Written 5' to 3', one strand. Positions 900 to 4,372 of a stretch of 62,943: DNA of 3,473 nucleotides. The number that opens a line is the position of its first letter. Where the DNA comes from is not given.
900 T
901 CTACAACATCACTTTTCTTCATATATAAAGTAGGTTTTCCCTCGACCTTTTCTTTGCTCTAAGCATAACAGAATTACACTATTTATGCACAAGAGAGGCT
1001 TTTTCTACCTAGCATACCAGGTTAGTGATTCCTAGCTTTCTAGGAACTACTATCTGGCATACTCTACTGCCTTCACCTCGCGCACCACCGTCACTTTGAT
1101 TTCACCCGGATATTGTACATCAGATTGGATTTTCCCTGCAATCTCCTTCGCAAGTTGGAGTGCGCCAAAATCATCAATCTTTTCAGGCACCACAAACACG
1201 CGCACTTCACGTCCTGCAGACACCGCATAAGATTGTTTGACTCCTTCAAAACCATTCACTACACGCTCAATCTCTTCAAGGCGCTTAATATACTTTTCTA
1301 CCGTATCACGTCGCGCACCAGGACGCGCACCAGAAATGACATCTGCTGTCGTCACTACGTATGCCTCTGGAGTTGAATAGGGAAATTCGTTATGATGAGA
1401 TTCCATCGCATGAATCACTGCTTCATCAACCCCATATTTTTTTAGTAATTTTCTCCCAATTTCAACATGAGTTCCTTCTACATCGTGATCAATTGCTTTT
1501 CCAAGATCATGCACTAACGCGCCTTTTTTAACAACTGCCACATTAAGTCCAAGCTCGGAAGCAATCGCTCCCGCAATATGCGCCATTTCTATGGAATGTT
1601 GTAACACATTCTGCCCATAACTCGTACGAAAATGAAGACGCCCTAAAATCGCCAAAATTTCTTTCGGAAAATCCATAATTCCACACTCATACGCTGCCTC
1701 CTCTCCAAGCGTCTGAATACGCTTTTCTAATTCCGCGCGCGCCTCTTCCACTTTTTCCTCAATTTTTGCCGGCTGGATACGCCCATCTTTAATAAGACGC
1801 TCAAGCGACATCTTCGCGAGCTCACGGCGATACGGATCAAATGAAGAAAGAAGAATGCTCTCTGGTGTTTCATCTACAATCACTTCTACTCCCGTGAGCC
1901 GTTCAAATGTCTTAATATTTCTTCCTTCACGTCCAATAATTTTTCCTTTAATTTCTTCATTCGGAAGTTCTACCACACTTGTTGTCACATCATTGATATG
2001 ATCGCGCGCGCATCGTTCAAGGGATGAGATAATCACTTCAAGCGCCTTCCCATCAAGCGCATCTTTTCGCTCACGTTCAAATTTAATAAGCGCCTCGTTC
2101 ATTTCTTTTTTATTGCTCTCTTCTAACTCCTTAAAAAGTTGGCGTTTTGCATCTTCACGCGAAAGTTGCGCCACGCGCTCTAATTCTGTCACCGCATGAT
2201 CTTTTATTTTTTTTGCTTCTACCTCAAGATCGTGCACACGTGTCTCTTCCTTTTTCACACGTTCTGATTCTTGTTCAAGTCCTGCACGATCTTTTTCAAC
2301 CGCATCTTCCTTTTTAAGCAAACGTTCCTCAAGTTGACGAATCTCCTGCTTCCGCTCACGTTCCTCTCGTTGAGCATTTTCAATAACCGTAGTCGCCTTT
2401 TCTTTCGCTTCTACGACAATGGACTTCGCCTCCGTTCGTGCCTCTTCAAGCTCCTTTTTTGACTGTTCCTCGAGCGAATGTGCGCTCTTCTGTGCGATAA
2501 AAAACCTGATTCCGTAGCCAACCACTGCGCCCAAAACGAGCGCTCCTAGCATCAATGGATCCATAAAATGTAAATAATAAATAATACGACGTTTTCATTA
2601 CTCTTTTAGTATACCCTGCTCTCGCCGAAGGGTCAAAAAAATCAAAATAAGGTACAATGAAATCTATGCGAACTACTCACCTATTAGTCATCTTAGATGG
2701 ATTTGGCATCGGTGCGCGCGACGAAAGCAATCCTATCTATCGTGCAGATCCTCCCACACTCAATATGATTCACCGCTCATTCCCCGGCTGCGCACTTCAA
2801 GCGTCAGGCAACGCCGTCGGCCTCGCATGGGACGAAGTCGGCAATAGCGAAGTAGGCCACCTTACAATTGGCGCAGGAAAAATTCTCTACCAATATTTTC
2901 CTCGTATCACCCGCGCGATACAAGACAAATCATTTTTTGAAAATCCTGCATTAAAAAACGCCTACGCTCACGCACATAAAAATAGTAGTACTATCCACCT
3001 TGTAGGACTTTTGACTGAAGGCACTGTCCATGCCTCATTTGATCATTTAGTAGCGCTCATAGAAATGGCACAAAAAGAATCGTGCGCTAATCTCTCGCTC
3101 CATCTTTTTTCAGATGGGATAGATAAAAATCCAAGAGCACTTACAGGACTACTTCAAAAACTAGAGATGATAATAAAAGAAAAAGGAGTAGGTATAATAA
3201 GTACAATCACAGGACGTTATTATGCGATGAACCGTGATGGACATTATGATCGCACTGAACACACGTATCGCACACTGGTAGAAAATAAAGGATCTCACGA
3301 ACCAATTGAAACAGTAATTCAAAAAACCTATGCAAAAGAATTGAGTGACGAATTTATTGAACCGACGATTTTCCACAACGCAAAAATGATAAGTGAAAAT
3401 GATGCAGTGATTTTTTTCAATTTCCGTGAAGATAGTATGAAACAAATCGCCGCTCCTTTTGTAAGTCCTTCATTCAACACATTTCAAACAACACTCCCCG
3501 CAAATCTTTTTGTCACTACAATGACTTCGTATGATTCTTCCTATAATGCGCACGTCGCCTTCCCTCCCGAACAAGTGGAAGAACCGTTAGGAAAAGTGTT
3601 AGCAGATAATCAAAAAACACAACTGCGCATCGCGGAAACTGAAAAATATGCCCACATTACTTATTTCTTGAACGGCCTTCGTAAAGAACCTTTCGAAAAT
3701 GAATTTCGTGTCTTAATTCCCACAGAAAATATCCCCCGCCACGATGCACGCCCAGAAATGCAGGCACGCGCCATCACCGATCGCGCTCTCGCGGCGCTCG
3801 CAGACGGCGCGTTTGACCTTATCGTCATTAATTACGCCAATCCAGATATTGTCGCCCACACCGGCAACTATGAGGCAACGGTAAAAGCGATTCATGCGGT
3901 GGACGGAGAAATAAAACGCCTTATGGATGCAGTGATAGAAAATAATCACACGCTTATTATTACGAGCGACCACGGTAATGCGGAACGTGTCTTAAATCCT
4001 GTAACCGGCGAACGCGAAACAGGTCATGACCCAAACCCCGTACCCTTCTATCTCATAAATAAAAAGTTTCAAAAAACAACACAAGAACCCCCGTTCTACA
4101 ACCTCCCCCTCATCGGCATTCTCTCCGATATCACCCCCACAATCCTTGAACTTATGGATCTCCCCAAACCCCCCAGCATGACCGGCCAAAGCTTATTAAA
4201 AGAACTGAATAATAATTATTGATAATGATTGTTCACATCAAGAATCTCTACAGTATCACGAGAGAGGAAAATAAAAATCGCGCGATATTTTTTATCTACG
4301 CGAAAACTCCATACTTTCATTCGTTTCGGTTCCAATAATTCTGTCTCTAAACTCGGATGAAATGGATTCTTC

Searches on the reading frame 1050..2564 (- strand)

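Call 21: search_protein_families(library=pfam, proteins=[window:1050-2564:-], max_evalue=0.00001)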
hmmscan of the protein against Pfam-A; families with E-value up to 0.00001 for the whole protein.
window:1050-2564:- (504 aa): 3 families
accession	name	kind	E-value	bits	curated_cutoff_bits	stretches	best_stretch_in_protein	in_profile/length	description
PF12072.13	RNase_Y_N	-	4.7e-23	82.1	32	1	8-189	9-201/201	RNase Y N-terminal region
PF01966.28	HD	-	7.4e-18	65.4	22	1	320-411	1-114/116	HD domain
PF00013.35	KH_1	-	5.9e-06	26.4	21.5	0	198-251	4-61/66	KH domain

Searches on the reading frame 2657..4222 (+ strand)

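Call 21: search_protein_families(library=pfam, proteins=[window:2657-4222:+], max_evalue=0.00001)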
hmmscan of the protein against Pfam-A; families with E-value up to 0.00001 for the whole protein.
window:2657-4222:+ (521 aa): 3 families
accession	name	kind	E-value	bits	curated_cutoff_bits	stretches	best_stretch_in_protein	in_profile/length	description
PF01676.23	Metalloenzyme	-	8.1e-66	222.5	24.3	1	8-503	3-251/252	Metalloenzyme superfamily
PF06415.18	iPGM_N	-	1e-62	211.9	27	1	84-293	1-216/217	BPG-independent PGAM N-terminus (iPGM_N)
PF01663.27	Phosphodiest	-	6.7e-07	29.7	23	1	370-442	150-222/342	Type I phosphodiesterase / nucleotide pyrophosphatase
